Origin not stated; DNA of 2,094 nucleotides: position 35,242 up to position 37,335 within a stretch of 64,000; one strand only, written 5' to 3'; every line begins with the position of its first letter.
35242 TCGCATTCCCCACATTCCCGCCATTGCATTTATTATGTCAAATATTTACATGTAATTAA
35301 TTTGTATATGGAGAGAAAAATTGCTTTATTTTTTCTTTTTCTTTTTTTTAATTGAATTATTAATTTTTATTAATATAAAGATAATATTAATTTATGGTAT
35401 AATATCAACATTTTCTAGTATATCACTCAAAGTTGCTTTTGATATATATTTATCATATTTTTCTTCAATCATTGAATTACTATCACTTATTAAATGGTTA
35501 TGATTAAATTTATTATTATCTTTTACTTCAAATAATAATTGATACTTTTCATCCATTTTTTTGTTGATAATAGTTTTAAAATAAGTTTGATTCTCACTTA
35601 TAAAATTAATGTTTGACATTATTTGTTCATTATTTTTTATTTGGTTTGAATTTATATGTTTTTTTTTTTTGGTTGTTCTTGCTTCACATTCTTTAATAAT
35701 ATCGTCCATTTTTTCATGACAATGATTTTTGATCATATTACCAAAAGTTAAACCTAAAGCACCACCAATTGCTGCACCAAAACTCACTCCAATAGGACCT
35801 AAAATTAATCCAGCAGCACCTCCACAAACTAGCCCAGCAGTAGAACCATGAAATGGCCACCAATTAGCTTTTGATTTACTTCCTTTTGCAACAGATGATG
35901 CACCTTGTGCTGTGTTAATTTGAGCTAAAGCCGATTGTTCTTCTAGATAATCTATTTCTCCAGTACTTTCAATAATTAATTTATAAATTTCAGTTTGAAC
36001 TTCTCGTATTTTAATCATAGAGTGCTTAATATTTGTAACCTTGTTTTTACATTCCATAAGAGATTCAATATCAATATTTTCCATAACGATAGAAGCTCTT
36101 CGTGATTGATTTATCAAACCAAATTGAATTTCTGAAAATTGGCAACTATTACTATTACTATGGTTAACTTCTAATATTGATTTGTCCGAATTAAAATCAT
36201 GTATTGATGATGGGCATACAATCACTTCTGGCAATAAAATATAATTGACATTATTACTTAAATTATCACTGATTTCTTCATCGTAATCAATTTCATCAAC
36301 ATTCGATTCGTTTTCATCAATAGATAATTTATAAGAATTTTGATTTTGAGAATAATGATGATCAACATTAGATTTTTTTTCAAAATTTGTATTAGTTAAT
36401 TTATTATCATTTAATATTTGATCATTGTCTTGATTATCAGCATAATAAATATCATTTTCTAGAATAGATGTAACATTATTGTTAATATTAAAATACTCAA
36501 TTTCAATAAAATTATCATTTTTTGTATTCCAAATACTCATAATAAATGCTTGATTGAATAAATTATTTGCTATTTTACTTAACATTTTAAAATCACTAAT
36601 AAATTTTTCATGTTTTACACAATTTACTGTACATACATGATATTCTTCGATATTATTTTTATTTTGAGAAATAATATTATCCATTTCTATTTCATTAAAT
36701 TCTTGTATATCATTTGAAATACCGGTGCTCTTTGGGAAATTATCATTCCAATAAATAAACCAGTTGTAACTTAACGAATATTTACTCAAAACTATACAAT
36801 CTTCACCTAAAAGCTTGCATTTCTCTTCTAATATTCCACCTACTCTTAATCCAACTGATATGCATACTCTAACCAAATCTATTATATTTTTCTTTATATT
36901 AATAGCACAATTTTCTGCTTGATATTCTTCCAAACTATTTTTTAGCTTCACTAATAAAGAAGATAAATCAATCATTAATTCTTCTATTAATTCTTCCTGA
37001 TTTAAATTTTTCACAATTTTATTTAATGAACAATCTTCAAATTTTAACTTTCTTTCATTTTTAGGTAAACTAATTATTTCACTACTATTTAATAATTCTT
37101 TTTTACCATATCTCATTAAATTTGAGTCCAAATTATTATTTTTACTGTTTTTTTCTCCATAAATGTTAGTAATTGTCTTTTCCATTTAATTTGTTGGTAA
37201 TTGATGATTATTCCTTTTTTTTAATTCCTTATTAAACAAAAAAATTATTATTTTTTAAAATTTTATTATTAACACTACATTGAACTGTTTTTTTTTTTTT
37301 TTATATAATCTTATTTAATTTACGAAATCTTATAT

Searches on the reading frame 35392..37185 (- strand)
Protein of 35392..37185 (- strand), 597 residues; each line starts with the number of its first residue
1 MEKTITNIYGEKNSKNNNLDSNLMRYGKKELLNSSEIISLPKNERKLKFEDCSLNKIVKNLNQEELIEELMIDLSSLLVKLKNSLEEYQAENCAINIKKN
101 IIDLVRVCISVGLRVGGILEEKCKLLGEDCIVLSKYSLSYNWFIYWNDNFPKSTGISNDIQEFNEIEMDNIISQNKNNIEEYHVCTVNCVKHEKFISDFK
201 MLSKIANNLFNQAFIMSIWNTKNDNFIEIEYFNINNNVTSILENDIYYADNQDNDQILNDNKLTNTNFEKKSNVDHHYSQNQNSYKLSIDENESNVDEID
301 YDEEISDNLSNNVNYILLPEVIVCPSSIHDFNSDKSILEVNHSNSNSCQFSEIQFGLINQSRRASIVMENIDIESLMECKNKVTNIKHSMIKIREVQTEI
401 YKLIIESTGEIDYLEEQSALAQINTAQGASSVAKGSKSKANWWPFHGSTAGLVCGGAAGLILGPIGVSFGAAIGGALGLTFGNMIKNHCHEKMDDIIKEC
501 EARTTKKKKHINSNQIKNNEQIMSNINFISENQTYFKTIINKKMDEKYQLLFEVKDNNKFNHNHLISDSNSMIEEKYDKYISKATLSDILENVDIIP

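Call 14: find_encoding_contigs(protein=window:35392-37185:-, flank=6000, max_places=10)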
Protein window:35392-37185:- (597 aa): 3 contigs read that carry it; 2 places shown.
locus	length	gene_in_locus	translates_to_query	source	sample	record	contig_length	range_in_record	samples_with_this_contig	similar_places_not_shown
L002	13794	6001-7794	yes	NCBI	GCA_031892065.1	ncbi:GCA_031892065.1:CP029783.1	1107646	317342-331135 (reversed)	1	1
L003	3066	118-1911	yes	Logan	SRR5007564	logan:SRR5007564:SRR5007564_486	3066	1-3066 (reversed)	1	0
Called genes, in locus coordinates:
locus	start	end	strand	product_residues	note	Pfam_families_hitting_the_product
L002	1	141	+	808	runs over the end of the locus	PF00439:Bromodomain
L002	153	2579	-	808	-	PF00258:Flavodoxin_1, PF00667:FAD_binding_1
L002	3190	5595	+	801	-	PF05277:DUF726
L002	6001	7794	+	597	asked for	PF13488:Gly-zipper_Omp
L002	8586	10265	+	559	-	-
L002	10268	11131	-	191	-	PF04641:Rtf2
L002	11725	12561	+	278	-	PF15963:Myb_DNA-bind_7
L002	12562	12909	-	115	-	PF01974:tRNA_int_endo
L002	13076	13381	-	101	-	-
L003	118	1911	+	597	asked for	PF13488:Gly-zipper_Omp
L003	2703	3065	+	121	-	?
